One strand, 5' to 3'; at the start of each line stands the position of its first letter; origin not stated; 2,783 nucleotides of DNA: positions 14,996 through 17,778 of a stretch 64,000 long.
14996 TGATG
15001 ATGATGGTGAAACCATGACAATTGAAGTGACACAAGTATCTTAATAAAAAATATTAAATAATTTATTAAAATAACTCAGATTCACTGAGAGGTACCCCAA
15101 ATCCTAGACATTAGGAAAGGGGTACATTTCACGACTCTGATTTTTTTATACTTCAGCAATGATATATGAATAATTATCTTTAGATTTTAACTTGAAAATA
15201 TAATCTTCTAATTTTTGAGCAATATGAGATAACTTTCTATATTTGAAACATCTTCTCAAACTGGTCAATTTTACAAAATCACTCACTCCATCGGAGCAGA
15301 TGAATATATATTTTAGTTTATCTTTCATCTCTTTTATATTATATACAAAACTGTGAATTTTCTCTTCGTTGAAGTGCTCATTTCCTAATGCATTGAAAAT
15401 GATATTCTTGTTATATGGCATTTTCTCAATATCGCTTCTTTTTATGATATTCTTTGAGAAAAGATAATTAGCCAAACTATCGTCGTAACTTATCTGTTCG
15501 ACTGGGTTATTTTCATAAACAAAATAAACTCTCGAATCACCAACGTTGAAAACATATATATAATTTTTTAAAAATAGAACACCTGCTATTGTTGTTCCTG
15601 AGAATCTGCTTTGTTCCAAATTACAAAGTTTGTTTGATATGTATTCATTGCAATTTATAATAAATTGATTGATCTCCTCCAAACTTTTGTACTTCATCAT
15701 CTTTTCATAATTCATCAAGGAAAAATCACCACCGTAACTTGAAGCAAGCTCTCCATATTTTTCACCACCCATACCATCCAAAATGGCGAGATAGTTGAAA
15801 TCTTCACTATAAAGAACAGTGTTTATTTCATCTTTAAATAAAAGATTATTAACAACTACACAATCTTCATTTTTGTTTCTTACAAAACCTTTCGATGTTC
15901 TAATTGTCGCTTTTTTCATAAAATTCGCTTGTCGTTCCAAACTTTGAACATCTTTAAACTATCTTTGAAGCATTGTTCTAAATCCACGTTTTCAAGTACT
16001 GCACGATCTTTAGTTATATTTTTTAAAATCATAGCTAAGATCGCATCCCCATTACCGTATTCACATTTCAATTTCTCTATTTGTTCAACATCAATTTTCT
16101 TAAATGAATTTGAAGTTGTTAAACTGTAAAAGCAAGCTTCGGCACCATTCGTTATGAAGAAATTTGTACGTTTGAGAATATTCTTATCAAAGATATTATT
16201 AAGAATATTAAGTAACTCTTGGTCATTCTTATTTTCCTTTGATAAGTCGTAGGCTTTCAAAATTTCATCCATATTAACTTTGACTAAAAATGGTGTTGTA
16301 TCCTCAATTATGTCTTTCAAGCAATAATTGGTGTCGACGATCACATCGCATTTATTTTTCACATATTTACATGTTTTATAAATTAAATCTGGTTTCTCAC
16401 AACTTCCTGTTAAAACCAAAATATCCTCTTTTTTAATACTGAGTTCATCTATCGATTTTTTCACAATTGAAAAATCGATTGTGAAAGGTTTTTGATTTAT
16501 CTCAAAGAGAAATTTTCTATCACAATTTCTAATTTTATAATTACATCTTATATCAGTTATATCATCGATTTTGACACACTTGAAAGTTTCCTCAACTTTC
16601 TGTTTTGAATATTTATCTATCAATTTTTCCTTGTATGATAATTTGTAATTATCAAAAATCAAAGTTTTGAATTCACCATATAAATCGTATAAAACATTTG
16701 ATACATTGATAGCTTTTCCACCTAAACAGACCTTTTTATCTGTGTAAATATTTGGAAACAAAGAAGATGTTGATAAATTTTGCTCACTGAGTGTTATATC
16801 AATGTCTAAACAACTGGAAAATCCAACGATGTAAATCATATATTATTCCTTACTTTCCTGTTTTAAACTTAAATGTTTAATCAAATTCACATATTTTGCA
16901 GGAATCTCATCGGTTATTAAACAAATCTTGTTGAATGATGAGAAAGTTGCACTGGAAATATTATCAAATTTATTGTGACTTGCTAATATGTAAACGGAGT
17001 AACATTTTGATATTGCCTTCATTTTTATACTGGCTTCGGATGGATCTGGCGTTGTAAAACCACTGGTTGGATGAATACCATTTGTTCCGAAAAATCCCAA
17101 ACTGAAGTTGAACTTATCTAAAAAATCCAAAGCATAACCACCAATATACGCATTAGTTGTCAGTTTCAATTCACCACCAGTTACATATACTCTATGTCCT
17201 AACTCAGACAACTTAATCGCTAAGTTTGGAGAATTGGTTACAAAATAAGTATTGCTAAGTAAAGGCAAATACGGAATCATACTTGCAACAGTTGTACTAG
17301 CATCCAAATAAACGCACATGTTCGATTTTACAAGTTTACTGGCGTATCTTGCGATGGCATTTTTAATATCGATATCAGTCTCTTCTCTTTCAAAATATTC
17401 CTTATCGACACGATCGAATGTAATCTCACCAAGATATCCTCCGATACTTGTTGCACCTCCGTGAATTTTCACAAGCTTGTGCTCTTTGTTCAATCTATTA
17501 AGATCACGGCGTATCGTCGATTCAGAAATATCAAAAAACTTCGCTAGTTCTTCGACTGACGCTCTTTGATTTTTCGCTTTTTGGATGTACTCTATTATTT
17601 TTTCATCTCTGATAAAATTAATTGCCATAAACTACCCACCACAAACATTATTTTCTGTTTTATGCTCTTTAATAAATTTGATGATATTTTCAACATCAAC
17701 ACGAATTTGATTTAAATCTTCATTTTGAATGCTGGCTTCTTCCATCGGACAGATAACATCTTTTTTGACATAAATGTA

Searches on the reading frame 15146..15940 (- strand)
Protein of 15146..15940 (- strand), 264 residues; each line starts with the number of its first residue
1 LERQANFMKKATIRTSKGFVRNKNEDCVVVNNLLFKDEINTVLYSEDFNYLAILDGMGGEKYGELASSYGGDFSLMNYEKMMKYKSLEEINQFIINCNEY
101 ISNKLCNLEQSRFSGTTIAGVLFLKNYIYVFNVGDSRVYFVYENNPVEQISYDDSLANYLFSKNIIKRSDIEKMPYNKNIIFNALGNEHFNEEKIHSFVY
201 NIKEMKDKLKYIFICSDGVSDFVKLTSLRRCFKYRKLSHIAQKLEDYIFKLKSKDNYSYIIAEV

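Call 52: search_protein_families(library=pfam, proteins=[window:15146-15940:-], max_evalue=0.01)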
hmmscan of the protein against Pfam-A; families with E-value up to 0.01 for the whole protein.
window:15146-15940:- (264 aa): 2 families
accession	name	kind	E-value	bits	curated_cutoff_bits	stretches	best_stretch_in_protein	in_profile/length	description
PF13672.11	PP2C_2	-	4.3e-09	36.7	24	1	46-232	22-188/209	Protein phosphatase 2C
PF00481.26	PP2C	-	1.8e-05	25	20.3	1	44-154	30-140/255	Protein phosphatase 2C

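Call 77: search_protein_families(library=ncbifam, proteins=[window:15146-15940:-], max_evalue=0.00001)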
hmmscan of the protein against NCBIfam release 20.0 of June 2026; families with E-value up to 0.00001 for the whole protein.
window:15146-15940:- (264 aa): 2 families
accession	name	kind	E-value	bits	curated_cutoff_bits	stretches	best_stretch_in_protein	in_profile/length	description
NF033484.1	Stp1_PP2C_phos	equivalog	7.1e-38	130.4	230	1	15-262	2-231/232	Stp1/IreP family PP2C-type Ser/Thr phosphatase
NF011149.0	PRK14559.1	equivalog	5.3e-12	45.3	374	1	13-221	376-582/642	serine/threonine phosphatase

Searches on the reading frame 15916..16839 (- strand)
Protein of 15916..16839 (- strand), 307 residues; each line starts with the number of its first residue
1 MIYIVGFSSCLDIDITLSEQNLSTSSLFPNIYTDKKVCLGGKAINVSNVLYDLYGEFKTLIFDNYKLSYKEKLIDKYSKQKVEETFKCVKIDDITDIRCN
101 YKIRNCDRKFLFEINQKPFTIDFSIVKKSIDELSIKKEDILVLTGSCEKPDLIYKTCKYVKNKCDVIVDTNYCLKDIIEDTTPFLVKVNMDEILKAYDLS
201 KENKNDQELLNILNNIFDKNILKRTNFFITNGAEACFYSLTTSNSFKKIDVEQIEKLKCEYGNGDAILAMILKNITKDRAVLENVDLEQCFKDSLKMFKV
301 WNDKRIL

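Call 77: search_protein_families(library=ncbifam, proteins=[window:15916-16839:-], max_evalue=0.00001)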
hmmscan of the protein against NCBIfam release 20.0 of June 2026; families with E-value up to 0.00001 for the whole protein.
window:15916-16839:- (307 aa): 3 families
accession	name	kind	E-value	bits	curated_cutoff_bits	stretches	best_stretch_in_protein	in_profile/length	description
TIGR03828.1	pfkB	equivalog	1e-14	54.3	292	1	8-281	7-267/305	1-phosphofructokinase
TIGR03168.1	1-PFK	subfamily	1.6e-13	50.3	216.4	1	2-281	1-267/305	hexose kinase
NF041320.1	pfkB_Halo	equivalog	1.4e-06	28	400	1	1-278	1-259/302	1-phosphofructokinase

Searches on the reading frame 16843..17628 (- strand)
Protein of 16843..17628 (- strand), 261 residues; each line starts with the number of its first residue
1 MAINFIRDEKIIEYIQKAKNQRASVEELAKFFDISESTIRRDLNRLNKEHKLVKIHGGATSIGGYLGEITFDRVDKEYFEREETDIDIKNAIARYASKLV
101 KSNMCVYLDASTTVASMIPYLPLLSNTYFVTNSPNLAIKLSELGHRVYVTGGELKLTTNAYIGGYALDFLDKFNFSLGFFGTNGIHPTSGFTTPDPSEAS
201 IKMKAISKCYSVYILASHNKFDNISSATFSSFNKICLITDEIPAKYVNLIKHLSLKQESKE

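Call 77: search_protein_families(library=ncbifam, proteins=[window:16843-17628:-], max_evalue=0.00001)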
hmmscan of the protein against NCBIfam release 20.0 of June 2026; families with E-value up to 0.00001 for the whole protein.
window:16843-17628:- (261 aa): 10 families
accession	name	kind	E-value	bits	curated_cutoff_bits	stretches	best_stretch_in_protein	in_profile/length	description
NF041397.1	TranRegGlpR_Halo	equivalog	3e-49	167.9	300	1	7-244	6-235/253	HTH-type transcriptional regulator GlpR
NF040755.1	AgaR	equivalog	4e-31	108.1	260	1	7-253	7-249/256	transcriptional repressor AgaR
NF007753.1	PRK10434.1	equivalog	1.5e-28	100.1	350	1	6-242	5-235/253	glucitol operon DNA-binding transcriptional repressor SrlR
NF008154.0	PRK10906.1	equivalog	3.7e-24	85.4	331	1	7-248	6-239/252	DeoR/GlpR family transcriptional regulator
NF007316.0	PRK09802.1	equivalog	1.3e-23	83.6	351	1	8-244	19-251/269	DeoR family transcriptional regulator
NF040887.2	trans_reg_YciT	exception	6.5e-22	78.3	450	1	19-242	14-228/246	DNA-binding transcriptional regulator YciT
NF007961.0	PRK10681.1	equivalog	5.5e-19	68.5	244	1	7-251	5-244/252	DNA-binding transcriptional repressor DeoR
NF007720.0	PRK10411.1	equivalog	1.8e-17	63.5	259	1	7-240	5-232/243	L-fucose operon activator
NF040890.1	trans_reg_YgbI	equivalog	7.4e-17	61.7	400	1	7-248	6-240/253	DNA-binding transcriptional repressor YgbI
NF010034.0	PRK13509.1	equivalog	1e-14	54.6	244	1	6-240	5-230/251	HTH-type transcriptional regulator UlaR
